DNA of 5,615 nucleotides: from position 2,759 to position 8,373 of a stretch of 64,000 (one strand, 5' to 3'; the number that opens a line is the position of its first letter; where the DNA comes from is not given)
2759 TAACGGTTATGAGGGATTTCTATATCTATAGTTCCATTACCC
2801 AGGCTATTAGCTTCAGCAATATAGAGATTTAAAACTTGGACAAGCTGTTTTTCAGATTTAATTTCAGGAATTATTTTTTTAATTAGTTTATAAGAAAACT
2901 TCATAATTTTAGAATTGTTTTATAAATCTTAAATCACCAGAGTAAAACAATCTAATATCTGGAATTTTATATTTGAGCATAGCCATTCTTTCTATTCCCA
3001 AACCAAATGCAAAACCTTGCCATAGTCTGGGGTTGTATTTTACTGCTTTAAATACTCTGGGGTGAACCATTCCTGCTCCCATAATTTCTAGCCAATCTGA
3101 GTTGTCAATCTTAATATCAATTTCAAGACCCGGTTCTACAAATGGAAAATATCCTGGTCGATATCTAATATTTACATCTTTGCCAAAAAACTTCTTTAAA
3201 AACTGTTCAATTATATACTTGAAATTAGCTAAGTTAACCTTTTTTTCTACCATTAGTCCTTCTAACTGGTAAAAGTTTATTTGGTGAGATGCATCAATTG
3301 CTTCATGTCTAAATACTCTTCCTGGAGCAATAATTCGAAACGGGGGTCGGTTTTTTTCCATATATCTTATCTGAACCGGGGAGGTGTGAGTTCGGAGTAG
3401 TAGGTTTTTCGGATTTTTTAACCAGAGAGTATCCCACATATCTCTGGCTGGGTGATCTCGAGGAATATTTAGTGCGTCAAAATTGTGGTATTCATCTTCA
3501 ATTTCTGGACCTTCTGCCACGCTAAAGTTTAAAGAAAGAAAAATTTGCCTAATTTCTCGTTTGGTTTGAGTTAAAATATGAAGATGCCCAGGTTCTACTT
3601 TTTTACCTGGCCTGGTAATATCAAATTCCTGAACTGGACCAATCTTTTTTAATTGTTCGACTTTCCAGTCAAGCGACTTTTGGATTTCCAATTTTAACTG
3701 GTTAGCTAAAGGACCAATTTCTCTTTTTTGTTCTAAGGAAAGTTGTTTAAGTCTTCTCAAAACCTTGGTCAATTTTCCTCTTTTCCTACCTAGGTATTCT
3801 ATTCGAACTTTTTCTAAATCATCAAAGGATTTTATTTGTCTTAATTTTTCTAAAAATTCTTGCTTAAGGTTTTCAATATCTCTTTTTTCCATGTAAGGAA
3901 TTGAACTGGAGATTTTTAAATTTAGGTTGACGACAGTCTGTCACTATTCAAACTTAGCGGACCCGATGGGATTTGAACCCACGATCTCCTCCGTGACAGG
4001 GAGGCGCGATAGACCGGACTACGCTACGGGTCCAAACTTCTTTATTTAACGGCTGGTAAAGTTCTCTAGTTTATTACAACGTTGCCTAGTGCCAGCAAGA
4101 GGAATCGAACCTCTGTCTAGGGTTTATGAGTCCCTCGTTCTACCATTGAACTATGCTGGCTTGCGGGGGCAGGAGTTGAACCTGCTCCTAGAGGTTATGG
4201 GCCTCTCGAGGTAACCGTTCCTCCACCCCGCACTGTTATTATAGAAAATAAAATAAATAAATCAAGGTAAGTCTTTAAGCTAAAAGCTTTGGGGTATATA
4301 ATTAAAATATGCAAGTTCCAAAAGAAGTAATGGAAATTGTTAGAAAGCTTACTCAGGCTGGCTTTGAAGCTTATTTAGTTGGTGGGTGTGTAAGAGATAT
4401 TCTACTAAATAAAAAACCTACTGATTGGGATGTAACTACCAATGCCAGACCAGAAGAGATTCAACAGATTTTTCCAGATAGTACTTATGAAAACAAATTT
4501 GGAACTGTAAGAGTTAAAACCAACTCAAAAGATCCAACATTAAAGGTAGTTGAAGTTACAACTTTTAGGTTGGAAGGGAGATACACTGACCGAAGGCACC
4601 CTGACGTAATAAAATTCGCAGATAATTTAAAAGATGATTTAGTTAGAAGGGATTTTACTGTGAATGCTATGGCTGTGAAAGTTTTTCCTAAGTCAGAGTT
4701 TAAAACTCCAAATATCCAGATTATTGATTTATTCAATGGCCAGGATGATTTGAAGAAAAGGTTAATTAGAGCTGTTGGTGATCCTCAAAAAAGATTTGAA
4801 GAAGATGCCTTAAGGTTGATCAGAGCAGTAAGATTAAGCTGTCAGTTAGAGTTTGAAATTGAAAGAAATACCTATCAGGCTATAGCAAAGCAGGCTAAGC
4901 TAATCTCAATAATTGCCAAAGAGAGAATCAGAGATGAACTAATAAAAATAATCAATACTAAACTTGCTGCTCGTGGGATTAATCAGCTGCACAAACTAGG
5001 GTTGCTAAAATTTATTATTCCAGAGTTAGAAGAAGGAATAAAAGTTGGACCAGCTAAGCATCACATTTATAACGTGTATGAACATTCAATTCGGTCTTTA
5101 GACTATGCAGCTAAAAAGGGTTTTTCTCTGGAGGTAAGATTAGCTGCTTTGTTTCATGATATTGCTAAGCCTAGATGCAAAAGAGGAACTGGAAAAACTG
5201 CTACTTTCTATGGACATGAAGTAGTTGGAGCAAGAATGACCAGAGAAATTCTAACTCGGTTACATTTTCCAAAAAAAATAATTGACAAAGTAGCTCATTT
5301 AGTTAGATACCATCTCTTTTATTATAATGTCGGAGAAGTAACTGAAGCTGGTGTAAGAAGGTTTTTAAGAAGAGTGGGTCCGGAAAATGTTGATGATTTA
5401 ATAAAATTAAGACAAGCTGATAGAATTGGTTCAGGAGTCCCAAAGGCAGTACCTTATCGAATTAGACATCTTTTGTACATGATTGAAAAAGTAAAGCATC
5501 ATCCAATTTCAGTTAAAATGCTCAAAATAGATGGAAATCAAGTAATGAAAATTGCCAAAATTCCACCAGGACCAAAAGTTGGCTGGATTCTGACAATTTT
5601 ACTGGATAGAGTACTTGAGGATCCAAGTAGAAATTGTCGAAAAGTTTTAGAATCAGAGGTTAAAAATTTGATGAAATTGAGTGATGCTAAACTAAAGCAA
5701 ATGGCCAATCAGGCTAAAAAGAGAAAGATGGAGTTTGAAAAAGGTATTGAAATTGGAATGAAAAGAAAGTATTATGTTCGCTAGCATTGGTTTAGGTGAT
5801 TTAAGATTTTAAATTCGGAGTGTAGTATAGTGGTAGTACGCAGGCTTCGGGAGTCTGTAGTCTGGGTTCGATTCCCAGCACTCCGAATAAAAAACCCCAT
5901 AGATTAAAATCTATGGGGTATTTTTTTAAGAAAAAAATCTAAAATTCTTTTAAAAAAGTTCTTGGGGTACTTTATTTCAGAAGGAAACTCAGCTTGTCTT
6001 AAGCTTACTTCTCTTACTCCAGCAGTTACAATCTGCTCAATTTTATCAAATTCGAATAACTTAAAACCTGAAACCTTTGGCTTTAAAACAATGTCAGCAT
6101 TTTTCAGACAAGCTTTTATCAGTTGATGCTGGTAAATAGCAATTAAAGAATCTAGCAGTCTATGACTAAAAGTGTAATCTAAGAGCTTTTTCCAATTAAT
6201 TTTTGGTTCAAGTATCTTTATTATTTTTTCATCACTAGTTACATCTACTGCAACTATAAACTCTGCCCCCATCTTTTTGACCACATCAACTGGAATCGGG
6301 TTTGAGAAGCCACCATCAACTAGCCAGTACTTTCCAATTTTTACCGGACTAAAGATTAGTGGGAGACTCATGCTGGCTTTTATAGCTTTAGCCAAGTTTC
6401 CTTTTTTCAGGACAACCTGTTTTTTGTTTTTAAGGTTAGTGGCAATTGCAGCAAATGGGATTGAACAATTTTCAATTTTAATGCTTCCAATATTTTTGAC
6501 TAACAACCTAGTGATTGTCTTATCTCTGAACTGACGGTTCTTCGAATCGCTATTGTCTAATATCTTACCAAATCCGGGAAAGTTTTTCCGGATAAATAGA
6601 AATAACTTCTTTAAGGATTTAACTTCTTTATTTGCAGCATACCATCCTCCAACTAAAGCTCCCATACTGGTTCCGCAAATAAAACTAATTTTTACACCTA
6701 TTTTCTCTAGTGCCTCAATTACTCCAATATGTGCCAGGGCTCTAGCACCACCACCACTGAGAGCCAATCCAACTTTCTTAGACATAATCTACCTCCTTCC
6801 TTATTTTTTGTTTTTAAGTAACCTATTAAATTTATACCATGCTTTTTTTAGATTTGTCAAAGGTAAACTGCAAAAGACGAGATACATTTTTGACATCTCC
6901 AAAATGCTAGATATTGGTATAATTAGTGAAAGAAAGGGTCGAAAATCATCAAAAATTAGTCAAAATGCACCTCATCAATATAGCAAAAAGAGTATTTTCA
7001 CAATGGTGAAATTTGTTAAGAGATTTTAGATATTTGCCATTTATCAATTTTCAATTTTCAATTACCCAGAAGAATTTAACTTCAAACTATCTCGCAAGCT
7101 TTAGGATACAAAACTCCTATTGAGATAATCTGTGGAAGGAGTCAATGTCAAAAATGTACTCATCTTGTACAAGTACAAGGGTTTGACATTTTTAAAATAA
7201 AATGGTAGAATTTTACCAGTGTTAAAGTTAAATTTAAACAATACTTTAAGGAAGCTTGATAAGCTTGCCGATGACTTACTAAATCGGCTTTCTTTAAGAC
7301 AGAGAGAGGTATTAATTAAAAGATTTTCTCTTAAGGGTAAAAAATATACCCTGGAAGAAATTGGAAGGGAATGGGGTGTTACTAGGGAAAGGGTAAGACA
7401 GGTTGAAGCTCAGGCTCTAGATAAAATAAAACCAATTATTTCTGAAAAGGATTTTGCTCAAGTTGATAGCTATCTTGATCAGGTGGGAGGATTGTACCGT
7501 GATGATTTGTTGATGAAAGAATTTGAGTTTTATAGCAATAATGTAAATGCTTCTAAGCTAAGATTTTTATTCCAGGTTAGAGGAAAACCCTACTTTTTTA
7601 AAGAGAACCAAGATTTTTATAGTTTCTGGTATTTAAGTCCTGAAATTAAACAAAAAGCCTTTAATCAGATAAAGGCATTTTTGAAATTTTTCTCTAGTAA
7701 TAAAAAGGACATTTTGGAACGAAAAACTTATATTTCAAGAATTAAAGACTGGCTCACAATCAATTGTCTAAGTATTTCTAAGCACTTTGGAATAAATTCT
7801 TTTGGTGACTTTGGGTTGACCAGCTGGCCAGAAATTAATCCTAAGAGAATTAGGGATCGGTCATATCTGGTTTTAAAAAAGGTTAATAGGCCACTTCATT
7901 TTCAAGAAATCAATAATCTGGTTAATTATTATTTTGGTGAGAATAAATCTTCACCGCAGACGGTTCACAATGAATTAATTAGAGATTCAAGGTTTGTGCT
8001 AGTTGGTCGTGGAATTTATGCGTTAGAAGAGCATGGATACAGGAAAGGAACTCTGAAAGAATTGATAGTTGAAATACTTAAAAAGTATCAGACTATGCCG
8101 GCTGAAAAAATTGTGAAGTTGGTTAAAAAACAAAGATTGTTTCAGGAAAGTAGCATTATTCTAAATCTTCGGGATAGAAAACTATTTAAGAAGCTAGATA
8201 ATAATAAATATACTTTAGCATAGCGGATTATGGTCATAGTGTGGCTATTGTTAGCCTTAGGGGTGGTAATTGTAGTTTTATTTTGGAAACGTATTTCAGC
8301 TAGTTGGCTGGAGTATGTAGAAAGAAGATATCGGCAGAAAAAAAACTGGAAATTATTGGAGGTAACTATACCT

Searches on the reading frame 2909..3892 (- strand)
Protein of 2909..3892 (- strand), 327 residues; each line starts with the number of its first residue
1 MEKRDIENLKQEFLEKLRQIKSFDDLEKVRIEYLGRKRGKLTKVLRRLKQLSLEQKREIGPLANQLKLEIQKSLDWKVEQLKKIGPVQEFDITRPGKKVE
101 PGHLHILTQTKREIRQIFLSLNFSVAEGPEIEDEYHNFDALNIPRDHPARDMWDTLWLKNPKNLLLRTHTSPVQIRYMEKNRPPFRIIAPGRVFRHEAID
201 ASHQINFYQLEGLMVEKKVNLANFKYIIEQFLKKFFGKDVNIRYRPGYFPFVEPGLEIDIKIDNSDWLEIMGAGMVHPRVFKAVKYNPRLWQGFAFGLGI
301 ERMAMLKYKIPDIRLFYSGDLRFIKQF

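Call 63: search_protein_families(library=pfam, proteins=[window:2909-3892:-], max_evalue=0.001)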
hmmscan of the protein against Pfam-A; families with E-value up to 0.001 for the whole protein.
window:2909-3892:- (327 aa): 3 families
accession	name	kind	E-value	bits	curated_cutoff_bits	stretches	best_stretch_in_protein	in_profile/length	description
PF01409.25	tRNA-synt_2d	-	2.7e-98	328.8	19.8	1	90-327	2-246/246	tRNA synthetases class II core domain (F)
PF02912.23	Phe_tRNA-synt_N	-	1.1e-15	57.8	22.3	1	22-83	2-62/69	Aminoacyl tRNA synthetase class II, N-terminal domain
PF00152.25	tRNA-synt_2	-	0.001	18.7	25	0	191-237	98-142/308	tRNA synthetases class II (D, K and N)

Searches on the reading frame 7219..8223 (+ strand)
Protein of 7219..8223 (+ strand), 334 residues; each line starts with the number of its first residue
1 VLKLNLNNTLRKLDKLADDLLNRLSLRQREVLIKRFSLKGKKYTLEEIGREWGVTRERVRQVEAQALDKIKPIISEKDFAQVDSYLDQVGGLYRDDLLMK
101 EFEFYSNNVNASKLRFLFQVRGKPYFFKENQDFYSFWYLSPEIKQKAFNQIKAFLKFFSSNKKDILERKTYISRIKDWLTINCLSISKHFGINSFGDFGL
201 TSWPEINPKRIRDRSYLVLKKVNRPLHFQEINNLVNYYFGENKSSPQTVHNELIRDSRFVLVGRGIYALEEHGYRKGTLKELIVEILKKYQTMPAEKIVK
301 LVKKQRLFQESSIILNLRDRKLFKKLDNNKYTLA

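Call 63: search_protein_families(library=pfam, proteins=[window:7219-8223:+], max_evalue=0.001)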
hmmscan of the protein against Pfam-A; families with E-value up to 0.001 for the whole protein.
window:7219-8223:+ (334 aa): 2 families
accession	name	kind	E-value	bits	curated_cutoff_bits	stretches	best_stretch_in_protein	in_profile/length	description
PF04545.22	Sigma70_r4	-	4.3e-15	55.4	24.1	1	20-71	1-49/50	Sigma-70, region 4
PF05066.19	HARE-HTH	-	0.0004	21.1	25.9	0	216-270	8-69/71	HB1, ASXL, restriction endonuclease HTH domain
